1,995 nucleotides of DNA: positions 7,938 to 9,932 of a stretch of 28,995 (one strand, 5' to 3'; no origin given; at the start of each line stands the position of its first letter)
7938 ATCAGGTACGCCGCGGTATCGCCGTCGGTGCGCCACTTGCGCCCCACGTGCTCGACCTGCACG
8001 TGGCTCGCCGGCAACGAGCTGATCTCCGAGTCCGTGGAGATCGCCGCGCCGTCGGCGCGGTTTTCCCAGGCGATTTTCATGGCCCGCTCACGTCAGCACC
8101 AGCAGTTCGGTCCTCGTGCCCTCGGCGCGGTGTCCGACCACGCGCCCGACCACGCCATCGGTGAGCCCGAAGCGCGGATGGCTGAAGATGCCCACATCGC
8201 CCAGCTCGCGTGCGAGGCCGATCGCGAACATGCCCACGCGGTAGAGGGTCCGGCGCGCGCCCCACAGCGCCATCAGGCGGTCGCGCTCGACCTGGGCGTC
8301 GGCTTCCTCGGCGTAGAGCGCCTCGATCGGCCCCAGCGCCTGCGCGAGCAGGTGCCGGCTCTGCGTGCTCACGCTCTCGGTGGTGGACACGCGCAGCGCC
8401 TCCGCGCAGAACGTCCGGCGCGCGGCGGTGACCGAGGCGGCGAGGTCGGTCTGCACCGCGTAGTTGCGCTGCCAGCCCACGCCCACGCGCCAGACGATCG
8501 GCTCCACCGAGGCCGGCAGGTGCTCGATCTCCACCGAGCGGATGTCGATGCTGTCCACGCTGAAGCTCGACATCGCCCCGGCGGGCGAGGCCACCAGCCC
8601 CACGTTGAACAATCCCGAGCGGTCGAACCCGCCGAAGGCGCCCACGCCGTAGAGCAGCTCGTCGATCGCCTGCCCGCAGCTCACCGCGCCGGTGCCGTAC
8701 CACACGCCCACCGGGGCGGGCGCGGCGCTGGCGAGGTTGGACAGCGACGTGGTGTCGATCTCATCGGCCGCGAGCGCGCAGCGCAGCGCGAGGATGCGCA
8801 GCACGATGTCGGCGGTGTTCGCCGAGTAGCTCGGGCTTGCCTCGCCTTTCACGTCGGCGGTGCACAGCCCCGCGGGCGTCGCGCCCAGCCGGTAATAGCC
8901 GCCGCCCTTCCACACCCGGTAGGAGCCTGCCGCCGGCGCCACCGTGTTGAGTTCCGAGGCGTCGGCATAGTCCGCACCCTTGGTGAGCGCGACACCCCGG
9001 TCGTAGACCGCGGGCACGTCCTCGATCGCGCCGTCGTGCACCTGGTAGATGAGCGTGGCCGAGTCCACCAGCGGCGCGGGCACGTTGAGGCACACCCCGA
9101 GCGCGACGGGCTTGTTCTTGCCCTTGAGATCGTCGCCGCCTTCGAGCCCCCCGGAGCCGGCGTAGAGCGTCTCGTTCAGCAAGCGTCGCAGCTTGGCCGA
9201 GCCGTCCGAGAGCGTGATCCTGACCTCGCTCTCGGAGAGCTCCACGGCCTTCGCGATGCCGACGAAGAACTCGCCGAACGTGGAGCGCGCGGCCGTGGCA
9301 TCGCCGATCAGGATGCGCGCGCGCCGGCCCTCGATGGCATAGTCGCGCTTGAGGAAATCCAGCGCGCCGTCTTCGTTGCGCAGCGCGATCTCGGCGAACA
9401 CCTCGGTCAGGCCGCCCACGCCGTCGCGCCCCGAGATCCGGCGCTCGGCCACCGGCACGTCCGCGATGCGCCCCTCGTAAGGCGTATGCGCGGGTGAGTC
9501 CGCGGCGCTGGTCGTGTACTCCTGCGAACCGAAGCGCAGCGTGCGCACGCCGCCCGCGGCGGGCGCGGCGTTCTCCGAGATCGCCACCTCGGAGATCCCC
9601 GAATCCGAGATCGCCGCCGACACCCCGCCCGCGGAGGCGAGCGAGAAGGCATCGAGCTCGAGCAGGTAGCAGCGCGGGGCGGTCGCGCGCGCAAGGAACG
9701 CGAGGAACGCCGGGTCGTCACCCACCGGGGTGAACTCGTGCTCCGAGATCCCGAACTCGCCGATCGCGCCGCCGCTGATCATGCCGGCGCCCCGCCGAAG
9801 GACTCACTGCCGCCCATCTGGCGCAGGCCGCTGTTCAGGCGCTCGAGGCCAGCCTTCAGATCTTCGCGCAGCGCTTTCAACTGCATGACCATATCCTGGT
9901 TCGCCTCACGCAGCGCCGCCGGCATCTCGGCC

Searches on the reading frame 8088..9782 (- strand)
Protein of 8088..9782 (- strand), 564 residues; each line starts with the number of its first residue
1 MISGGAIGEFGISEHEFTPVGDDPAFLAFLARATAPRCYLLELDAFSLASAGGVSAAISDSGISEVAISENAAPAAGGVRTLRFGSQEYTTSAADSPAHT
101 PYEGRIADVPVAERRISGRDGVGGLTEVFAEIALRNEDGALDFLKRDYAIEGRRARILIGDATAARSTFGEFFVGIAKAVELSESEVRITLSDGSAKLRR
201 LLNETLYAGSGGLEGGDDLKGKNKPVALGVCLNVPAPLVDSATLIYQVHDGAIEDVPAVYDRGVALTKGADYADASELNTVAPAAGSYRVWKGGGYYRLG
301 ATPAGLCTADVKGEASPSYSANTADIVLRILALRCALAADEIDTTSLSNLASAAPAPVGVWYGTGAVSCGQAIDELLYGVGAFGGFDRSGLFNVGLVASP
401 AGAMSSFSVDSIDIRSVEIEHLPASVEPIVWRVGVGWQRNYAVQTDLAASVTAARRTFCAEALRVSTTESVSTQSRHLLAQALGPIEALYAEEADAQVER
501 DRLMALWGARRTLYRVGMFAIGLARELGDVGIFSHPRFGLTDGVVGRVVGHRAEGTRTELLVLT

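Call 54: search_protein_families(library=phrogs, proteins=[window:8088-9782:-], max_evalue=0.001)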
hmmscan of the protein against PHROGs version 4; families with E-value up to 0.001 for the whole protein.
window:8088-9782:- (564 aa): 2 families
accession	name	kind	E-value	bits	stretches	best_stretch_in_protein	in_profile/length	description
phrog_8917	-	unknown function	5.8e-104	349.7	1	39-559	89-604/613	-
phrog_31539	-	unknown function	8.1e-16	58.4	1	147-484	84-411/899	-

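Call 91: search_protein_families(library=pfam, proteins=[window:8088-9782:-], max_evalue=0.1)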
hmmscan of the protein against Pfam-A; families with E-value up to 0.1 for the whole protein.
window:8088-9782:- (564 aa): 0 families
